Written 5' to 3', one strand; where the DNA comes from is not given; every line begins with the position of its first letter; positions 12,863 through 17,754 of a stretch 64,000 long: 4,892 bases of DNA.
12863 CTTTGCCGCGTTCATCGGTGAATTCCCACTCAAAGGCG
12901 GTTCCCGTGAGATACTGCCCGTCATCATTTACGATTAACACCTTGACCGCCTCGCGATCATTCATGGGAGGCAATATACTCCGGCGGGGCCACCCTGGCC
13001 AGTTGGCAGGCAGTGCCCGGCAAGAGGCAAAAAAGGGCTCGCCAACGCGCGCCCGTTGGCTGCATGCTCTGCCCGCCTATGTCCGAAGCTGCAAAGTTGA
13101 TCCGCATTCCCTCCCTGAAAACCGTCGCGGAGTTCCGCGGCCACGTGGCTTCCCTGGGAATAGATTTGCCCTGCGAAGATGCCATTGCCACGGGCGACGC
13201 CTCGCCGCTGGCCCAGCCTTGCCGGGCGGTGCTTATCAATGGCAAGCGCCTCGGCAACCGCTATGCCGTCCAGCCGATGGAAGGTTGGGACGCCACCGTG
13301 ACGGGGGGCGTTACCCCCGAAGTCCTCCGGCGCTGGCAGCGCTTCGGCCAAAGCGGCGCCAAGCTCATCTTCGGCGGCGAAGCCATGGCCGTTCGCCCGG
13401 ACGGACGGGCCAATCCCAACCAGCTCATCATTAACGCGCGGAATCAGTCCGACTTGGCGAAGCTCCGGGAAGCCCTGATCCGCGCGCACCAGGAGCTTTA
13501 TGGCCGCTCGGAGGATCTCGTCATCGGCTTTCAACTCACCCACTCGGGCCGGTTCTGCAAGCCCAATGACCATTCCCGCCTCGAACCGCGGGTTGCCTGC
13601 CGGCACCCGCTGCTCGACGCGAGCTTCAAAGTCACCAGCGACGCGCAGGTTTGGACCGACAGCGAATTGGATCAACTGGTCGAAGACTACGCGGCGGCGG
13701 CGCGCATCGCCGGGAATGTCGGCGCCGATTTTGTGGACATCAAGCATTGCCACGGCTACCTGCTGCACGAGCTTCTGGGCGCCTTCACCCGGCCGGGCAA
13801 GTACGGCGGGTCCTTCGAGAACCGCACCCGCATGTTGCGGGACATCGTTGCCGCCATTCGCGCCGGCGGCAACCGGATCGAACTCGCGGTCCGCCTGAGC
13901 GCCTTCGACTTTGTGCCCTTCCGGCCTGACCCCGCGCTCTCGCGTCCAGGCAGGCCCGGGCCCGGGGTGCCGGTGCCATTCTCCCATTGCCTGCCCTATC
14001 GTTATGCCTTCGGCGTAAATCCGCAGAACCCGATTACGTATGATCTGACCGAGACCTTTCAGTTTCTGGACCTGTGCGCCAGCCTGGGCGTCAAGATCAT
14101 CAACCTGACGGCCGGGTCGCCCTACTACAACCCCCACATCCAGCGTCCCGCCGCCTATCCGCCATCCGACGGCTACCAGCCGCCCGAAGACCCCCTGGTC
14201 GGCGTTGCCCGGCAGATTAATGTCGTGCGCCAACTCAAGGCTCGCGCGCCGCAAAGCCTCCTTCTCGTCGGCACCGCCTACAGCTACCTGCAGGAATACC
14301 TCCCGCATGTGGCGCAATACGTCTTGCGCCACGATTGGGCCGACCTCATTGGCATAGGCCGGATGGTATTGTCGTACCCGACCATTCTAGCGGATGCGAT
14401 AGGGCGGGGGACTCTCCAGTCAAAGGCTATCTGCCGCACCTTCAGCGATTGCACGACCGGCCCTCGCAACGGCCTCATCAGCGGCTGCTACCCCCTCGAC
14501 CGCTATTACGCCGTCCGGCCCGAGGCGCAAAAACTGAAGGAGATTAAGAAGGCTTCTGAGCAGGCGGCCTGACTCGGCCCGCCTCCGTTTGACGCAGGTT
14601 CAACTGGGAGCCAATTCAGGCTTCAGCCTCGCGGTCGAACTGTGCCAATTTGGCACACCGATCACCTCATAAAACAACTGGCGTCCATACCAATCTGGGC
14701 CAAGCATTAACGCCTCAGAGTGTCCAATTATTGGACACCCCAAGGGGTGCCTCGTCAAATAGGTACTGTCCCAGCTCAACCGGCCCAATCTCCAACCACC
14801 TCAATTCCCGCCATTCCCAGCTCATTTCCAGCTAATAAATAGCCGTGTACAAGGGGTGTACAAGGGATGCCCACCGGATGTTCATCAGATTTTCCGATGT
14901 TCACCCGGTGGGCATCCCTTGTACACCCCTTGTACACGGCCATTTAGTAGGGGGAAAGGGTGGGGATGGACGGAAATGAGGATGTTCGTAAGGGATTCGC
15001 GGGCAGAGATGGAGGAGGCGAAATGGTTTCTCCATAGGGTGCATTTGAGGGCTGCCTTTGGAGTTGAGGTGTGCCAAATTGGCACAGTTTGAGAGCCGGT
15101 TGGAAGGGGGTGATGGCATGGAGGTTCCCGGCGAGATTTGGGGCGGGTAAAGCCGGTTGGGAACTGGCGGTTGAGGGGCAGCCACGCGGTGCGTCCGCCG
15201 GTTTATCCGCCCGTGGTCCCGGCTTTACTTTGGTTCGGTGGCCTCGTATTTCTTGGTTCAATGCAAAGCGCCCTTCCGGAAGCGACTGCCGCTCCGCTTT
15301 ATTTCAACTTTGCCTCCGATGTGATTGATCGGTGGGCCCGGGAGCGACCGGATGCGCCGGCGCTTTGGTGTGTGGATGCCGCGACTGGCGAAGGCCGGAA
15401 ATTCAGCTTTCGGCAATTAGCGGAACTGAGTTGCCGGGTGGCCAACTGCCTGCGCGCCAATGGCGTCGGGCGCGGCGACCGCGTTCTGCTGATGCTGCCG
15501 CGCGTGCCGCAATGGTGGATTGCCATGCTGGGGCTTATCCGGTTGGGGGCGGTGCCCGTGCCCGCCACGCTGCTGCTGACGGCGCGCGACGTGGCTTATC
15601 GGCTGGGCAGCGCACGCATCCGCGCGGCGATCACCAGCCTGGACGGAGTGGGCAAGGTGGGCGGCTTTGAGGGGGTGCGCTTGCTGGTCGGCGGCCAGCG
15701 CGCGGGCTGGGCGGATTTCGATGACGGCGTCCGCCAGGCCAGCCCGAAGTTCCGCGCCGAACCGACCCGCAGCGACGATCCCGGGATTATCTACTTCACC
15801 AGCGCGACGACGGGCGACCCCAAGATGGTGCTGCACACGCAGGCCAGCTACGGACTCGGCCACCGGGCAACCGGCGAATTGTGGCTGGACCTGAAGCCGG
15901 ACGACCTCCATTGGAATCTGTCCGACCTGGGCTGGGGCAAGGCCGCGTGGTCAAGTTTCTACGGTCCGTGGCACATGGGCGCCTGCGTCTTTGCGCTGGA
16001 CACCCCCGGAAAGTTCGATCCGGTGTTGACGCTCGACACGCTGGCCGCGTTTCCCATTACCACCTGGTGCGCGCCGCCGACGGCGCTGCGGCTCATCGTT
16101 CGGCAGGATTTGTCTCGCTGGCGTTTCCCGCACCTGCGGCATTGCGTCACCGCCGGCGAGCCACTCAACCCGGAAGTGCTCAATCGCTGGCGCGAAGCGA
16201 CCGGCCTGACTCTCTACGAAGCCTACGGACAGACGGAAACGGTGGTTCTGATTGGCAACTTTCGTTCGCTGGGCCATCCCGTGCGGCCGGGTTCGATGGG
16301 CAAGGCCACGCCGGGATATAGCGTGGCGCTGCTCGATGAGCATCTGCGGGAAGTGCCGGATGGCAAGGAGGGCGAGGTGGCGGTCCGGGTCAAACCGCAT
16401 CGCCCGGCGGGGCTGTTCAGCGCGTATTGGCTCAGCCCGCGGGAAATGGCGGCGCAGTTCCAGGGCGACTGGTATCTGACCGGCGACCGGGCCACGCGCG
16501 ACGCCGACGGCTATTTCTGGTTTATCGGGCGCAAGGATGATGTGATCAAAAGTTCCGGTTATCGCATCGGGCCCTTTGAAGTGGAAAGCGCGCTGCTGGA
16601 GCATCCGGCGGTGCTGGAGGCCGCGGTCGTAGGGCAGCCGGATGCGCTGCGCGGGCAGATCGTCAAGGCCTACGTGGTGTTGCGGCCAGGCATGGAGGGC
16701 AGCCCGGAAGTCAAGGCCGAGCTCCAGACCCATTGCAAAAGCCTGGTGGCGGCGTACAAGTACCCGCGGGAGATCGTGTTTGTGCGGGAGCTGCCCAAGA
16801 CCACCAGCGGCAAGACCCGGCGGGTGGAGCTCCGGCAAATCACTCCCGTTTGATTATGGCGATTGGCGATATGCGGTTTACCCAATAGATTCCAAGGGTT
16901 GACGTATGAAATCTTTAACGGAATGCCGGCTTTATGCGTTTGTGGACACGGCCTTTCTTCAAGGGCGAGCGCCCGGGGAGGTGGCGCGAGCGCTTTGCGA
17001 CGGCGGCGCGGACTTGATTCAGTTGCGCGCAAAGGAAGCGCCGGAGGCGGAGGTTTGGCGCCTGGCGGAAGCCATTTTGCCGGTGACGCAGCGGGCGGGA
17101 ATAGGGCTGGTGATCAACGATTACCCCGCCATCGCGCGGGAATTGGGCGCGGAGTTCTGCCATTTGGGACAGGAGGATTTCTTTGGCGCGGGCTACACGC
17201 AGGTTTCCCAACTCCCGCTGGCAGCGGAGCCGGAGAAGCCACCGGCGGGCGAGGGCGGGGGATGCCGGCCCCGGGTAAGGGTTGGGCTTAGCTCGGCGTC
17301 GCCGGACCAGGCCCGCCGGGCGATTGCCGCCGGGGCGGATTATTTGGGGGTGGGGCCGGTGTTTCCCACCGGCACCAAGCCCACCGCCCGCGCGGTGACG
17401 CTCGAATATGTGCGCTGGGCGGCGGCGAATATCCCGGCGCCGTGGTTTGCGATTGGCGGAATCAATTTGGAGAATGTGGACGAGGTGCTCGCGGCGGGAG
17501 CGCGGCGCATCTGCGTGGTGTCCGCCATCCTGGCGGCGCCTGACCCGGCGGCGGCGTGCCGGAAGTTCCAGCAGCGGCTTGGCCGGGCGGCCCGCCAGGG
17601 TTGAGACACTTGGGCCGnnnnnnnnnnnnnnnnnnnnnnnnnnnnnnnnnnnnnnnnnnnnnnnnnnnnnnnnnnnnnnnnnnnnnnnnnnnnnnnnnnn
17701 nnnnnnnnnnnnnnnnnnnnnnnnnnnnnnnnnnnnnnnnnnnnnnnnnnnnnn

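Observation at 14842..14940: Family of ~100-nt near-perfect hairpin repeats built from phased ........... units; three intergenic copies with compensated arm substitutions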

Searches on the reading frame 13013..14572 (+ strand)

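Call 10: search_protein_families(library=pfam, proteins=[window:13013-14572:+])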
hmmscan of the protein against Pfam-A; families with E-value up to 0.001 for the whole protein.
window:13013-14572:+ (519 aa): 1 family
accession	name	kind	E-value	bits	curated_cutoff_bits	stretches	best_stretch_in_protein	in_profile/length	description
PF00724.26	Oxidored_FMN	-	5.5e-22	78.9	27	1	78-300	11-230/342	NADH:flavin oxidoreductase / NADH oxidase family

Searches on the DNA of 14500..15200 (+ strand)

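Call 18: search_rna_families(source=window, start=14500, end=15200, threshold=evalue, max_evalue=10)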
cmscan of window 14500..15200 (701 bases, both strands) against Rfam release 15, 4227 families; matches with E-value up to 10: 9.
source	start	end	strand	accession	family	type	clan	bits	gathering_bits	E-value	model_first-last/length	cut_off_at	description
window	14854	14928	-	RF03979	mir-2006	Gene; miRNA;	-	35.4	90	8.5e-06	1-91/91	no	mir-2006 microRNA precursor family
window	14840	14942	+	RF00867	mir-BART5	Gene; miRNA;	-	34.6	70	0.00017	1-89/89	no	mir-BART5 microRNA precursor family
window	14851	14931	+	RF00699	mir-134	Gene; miRNA;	-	24.3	68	0.029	1-73/73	no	mir-134 microRNA precursor family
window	14842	14940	-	RF03406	mir-3099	Gene; miRNA;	-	23.6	95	0.037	1-84/84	no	mir-3099 microRNA precursor family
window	14617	14716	-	RF00613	SNORD94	Gene; snRNA; snoRNA; CD-box;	-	16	60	0.39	1-137/137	no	Small nucleolar RNA SNORD94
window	14694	14760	+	RF00664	mir-223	Gene; miRNA;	-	14.8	57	1.2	1-106/106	no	mir-223 microRNA precursor family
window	15130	15184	-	RF01974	H19_3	Gene; lncRNA;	-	13.6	46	5.5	57-116/116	no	H19 conserved region 3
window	14676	14749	+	RF01844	SmY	Gene; snRNA; splicing;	-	13.3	39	3.3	1-80/80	no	SmY spliceosomal RNA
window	15072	15200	+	RF01953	SOX2OT_exon3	Gene; lncRNA;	-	10.4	70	1.3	1-144/276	3'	SOX2 overlapping transcript exon 3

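Call 98: search_dna_similar(query=window:14825-14957:+, collection=plasmids, mode=distant, max_evalue=0.01, max_rows=10)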
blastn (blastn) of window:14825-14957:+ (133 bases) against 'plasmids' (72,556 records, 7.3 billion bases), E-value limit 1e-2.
No match.

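Call 99: search_dna_similar(query=window:14825-14957:+, collection=phages, mode=distant, max_evalue=0.01, max_rows=10)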
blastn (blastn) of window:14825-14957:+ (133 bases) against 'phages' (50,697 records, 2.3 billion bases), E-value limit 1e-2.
No match.
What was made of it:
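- On Partition centromere or operator array: Plasmid and phage collections give no match (calls 98, 99).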

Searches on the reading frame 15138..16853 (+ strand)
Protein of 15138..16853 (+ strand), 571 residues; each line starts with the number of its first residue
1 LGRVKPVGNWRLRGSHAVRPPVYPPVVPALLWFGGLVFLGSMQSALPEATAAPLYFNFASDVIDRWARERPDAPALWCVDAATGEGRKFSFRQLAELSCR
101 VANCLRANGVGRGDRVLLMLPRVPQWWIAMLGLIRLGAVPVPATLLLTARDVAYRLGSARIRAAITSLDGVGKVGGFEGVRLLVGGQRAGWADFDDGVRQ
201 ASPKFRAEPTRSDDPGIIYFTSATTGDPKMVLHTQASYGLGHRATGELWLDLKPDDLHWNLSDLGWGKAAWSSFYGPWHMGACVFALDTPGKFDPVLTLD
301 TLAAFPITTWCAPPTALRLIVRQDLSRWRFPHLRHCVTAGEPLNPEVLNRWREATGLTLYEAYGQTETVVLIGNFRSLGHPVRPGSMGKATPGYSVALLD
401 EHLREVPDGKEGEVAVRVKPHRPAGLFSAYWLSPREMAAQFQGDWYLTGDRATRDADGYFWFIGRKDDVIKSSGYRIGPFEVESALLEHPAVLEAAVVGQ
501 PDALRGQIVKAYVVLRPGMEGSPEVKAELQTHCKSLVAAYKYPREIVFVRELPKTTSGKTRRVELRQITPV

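Call 10: search_protein_families(library=pfam, proteins=[window:15138-16853:+])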
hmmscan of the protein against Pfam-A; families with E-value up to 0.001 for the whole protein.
window:15138-16853:+ (571 aa): 2 families
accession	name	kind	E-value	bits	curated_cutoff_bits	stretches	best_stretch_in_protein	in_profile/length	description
PF00501.34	AMP-binding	-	2.7e-70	237.5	29.9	1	64-431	2-384/384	AMP-binding enzyme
PF13193.12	AMP-binding_C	-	1.1e-25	90.7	24.5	1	481-559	1-76/76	AMP-binding enzyme C-terminal domain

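Call 63: find_homologous_proteins(query=window:15138-16853:+, max_evalue=1e-150)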
Query window:15138-16853:+ (571 aa): 4226 proteins with E <= 1e-150 among 8000 candidates; the best 120 are listed.
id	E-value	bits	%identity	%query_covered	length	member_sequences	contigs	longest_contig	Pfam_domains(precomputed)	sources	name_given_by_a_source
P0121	0.0e+0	1285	99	97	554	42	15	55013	PF00501.35,PF13193.13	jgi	-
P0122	0.0e+0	1100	85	95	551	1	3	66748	PF00501.35,PF13193.13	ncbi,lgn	-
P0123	0.0e+0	1078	87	93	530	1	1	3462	PF00501.35,PF13193.13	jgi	jgi:acyl-coenzyme A synthetase/AMP-(fatty) acid ligase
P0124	0.0e+0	1074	86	93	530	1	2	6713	PF00501.35,PF13193.13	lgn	-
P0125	0.0e+0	1041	84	92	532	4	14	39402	PF00501.35,PF13193.13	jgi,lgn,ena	jgi:acetyl-CoA synthetase/medium-chain acyl-CoA synthetase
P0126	0.0e+0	1036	84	92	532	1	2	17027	PF00501.35,PF13193.13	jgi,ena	jgi:acetyl-CoA synthetase/medium-chain acyl-CoA synthetase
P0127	0.0e+0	1033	83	92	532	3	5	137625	PF00501.35,PF13193.13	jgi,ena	-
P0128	0.0e+0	1033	84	92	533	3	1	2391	PF00501.35,PF13193.13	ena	-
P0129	0.0e+0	1033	83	92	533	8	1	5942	PF00501.35,PF13193.13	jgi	jgi:acyl-coenzyme A synthetase/AMP-(fatty) acid ligase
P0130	0.0e+0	1032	83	92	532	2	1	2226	PF00501.35,PF13193.13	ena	-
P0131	0.0e+0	1032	83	92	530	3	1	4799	PF00501.35,PF13193.13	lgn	-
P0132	0.0e+0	1031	83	92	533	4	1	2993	PF00501.35,PF13193.13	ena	-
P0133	0.0e+0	1031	83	92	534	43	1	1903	PF00501.35,PF13193.13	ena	-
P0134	0.0e+0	1029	83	93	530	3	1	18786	PF00501.35,PF13193.13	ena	-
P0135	0.0e+0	1029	83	92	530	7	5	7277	PF00501.35,PF13193.13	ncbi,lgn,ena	-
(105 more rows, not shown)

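Call 64: find_encoding_contigs(protein=P0122, flank=10000, max_places=1)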
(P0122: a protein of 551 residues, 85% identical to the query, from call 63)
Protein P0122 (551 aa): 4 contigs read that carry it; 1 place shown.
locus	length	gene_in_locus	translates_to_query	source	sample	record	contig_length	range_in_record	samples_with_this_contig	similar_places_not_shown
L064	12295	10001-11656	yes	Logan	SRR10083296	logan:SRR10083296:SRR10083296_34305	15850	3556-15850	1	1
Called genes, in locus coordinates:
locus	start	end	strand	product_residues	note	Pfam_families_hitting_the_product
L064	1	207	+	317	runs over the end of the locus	PF00005:ABC_tran, PF13304:AAA_21 (weak)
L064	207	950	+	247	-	PF12730:ABC2_membrane_4 (weak), PF12679:ABC2_membrane_2, PF12698:ABC2_membrane_3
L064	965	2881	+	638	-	PF23357:DUF7088, PF09822:ABC_transp_aux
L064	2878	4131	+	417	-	PF14238:DUF4340 (weak)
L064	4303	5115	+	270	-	PF18936:DUF5684 (weak)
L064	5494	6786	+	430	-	PF28597:T2SSF_N, PF00482:T2SSF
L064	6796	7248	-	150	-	PF02580:Tyr_Deacylase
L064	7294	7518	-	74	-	-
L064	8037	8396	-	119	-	-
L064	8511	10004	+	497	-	PF00724:Oxidored_FMN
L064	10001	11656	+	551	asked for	PF00501:AMP-binding, PF13193:AMP-binding_C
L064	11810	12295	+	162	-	?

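Call 65: find_encoding_contigs(protein=P0127, flank=10000, max_places=1)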
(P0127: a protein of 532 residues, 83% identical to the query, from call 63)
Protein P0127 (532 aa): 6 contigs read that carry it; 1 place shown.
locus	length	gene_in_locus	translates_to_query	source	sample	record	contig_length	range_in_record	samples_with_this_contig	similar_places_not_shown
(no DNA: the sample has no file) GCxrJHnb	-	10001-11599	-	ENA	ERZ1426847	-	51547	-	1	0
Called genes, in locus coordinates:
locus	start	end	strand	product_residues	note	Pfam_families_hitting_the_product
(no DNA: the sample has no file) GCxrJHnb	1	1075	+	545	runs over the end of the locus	PF00884:Sulfatase, PF01663:Phosphodiest (faint), PF16347:SGSH_C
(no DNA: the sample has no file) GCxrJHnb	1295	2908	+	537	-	PF00919:UPF0004, PF04055:Radical_SAM, PF18693:TRAM_2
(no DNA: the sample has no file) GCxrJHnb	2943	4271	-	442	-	PF16683:TGase_elicitor, PF18998:Flg_new_2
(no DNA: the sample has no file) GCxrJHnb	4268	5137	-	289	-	-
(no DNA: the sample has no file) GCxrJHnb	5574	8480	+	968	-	PF11028:TMEM260_N (weak), PF13424:TPR_12 (faint), PF13432:TPR_16 (weak), PF14559:TPR_19 (weak), PF13371:TPR_9, PF23914:TPR_CcmH_CycH (weak), PF14559:TPR_19, PF13432:TPR_16, +9 more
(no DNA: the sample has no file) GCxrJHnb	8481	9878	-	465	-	PF01408:GFO_IDH_MocA (faint), PF22725:GFO_IDH_MocA_C3 (weak)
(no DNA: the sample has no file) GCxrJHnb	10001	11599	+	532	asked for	PF00501:AMP-binding, PF13193:AMP-binding_C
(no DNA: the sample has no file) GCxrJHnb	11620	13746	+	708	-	PF13428:TPR_14 (faint), PF07719:TPR_2 (faint), PF13431:TPR_17 (faint), PF00515:TPR_1 (faint), PF13414:TPR_11 (weak), PF23914:TPR_CcmH_CycH, PF13432:TPR_16, PF14559:TPR_19 (weak), +4 more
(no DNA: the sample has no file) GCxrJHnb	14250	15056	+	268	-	PF07978:NIPSNAP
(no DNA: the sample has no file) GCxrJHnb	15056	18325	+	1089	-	PF16819:DUF5074 (faint), PF08450:SGL (faint), PF07494:Reg_prop (weak), PF07495:Y_Y_Y (weak), PF07730:HisKA_3, PF13581:HATPase_c_2 (weak), PF02518:HATPase_c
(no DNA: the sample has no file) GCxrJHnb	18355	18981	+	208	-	PF00072:Response_reg, PF13384:HTH_23 (faint), PF00196:GerE, PF08281:Sigma70_r4_2 (weak)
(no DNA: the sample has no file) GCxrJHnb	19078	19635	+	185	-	PF09411:PagL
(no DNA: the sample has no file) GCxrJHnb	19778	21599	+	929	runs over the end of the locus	PF00330:Aconitase, PF00694:Aconitase_C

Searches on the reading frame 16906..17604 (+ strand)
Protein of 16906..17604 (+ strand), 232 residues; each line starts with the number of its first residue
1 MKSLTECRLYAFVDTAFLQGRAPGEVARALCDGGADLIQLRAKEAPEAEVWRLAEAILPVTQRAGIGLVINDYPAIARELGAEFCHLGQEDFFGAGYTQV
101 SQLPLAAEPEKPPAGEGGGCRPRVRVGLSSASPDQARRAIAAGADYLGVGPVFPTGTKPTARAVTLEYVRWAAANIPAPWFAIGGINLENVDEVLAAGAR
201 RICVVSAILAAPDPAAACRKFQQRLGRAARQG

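Call 10: search_protein_families(library=pfam, proteins=[window:16906-17604:+])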
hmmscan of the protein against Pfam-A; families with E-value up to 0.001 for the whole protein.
window:16906-17604:+ (232 aa): 1 family
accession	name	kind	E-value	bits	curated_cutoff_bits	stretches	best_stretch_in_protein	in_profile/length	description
PF02581.23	TMP-TENI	-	2.5e-47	161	27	2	121-208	93-180/180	Thiamine monophosphate synthase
